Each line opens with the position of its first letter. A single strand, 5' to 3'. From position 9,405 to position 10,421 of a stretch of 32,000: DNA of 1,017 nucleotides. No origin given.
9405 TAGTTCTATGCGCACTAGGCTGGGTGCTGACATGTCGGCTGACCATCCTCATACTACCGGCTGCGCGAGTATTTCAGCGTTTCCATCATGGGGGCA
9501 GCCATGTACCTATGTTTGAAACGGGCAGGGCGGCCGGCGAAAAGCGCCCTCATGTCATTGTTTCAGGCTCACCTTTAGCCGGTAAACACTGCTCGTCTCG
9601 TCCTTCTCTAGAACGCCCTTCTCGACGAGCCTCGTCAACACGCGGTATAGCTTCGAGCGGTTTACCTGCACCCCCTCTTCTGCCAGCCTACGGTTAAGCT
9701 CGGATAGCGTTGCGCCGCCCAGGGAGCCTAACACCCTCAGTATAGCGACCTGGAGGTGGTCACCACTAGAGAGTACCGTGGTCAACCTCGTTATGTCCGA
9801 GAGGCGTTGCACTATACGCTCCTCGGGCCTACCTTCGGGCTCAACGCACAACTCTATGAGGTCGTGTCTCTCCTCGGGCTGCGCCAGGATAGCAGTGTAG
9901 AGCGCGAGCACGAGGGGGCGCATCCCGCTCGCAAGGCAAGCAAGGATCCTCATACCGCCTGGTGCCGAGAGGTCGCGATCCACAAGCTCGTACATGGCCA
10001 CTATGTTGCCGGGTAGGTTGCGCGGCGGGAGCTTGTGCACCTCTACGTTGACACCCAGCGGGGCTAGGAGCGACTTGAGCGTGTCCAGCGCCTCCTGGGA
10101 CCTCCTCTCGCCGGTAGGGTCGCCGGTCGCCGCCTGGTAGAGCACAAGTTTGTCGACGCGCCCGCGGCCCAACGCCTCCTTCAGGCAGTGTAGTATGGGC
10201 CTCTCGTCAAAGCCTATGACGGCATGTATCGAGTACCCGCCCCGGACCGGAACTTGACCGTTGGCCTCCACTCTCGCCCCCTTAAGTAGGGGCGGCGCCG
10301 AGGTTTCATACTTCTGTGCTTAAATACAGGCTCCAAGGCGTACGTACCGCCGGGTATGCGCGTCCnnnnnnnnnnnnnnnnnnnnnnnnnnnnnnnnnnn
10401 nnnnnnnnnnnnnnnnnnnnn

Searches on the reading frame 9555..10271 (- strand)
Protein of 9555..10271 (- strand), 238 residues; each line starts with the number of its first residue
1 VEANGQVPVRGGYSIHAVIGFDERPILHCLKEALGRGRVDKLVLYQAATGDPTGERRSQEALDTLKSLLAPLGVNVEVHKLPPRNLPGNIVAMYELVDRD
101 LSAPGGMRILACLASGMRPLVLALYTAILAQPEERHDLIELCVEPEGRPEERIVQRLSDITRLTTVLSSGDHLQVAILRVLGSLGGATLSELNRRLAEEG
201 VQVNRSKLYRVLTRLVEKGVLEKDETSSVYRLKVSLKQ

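Call 8: search_protein_families(library=pfam, proteins=[window:9555-10271:-], max_evalue=0.01)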
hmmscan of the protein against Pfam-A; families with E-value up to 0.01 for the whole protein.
window:9555-10271:- (238 aa): 9 families
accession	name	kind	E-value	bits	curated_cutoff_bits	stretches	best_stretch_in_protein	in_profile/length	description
PF22662.2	Csa3_N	-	1.6e-05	25.4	27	1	17-131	5-111/120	Csa3 CRISPR-associated Rossmann-like domain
PF21100.3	MCM_C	-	0.00016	21.8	27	1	175-231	8-62/64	MCM protein C-terminal winged helix-turn-helix domain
PF03965.22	Penicillinase_R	-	0.00017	22.4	22.6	1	174-230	5-62/115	Penicillinase repressor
PF09339.16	HTH_IclR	-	0.00023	21.3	22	1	176-225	7-52/52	IclR helix-turn-helix domain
PF01978.25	TrmB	-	0.00044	20.5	25.6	1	198-227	29-58/68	Sugar-specific transcriptional regulator TrmB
PF03551.20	PadR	-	0.00064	20.1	27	1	190-228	13-54/75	Transcriptional regulator PadR-like family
PF13463.12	HTH_27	-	0.0038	17.9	22.2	0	173-225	4-52/68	Winged helix DNA-binding domain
PF01047.28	MarR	-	0.0044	17.3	24.6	0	174-223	5-49/59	MarR family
PF12840.13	HTH_20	-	0.0077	16.6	27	1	176-222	8-49/51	Helix-turn-helix domain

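Call 19: search_protein_families(library=padloc, proteins=[window:9555-10271:-], max_evalue=1)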
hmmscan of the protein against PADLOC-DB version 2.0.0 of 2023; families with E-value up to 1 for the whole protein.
window:9555-10271:- (238 aa): 12 families
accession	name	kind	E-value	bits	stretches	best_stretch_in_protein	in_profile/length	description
PDLC01858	CARF3--CARF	-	9.5e-19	66.1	1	17-227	6-193/204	-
PDLC01879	CARF3--CARF_TM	-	1.1e-18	65.7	1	18-233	24-210/222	-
PDLC01848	CARF3--CARF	-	3.9e-14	50.8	1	18-225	6-183/197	-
PDLC01044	Csa3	-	4.4e-11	41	1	17-230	6-184/194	Type I-A associated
PDLC01268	CasR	-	1.5e-09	36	1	19-224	5-171/179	"CAS-I,CAS-II,CAS-III,CAS-IV,CAS-V,CAS-VI; associated_signaling"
PDLC01434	CasR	-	6.9e-08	30.6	1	18-225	6-175/191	"CAS-I,CAS-II,CAS-III,CAS-IV,CAS-V,CAS-VI; associated_signaling"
PDLC01857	CARF3--CARF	-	9.3e-06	23.4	1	19-230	7-183/201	-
PDLC01852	CARF3--CARF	-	2.1e-05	22.6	1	18-139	7-120/208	-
PDLC01854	CARF3--CARF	-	0.00012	19.8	1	19-129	8-113/208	-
PDLC01846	CARF3--CARF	-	0.011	13.2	1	177-235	215-278/289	-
PDLC01438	Csa3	-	0.029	12.4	1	163-232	141-201/305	"CAS-I,CAS-II,CAS-III,CAS-IV,CAS-V,CAS-VI; associated_signaling"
PDLC01865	CARF3--CARF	-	0.033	11.8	1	62-122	53-109/215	-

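Call 56: search_solved_structures(query=window:9555-10271:-, max_evalue=1, show_alignments=3)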
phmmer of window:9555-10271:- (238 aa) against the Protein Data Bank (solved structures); distinct sequences matched with E-value up to 1: 7.
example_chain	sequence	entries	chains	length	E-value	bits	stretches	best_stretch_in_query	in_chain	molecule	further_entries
6qfd_A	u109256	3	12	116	0.28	14.2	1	174-226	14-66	DNA-binding protein | hsRosR DNA binding protein | DNA binding protein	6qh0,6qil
6qua_A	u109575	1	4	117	0.29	14.2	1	174-226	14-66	hsRosR-DNA binding protein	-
6ez1_A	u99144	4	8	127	0.32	14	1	174-226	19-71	DNA binding protein | HALOPHILIC WINGED-HELIX-TURN-HELIX DNA BINDING PROTEIN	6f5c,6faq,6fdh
2xgx_A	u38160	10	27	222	0.59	13.1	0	147-230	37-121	GLOBAL NITROGEN REGULATOR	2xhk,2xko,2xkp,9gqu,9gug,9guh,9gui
8gbd_A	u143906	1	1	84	0.67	13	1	167-235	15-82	Double-stranded RNA-specific adenosine deaminase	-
6wmg_A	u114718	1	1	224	0.78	12.7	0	17-86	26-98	SUN domain-containing protein 2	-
7e3s_A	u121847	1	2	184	0.79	12.7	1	67-135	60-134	tRNA (cytidine(34)-2'-O)-methyltransferase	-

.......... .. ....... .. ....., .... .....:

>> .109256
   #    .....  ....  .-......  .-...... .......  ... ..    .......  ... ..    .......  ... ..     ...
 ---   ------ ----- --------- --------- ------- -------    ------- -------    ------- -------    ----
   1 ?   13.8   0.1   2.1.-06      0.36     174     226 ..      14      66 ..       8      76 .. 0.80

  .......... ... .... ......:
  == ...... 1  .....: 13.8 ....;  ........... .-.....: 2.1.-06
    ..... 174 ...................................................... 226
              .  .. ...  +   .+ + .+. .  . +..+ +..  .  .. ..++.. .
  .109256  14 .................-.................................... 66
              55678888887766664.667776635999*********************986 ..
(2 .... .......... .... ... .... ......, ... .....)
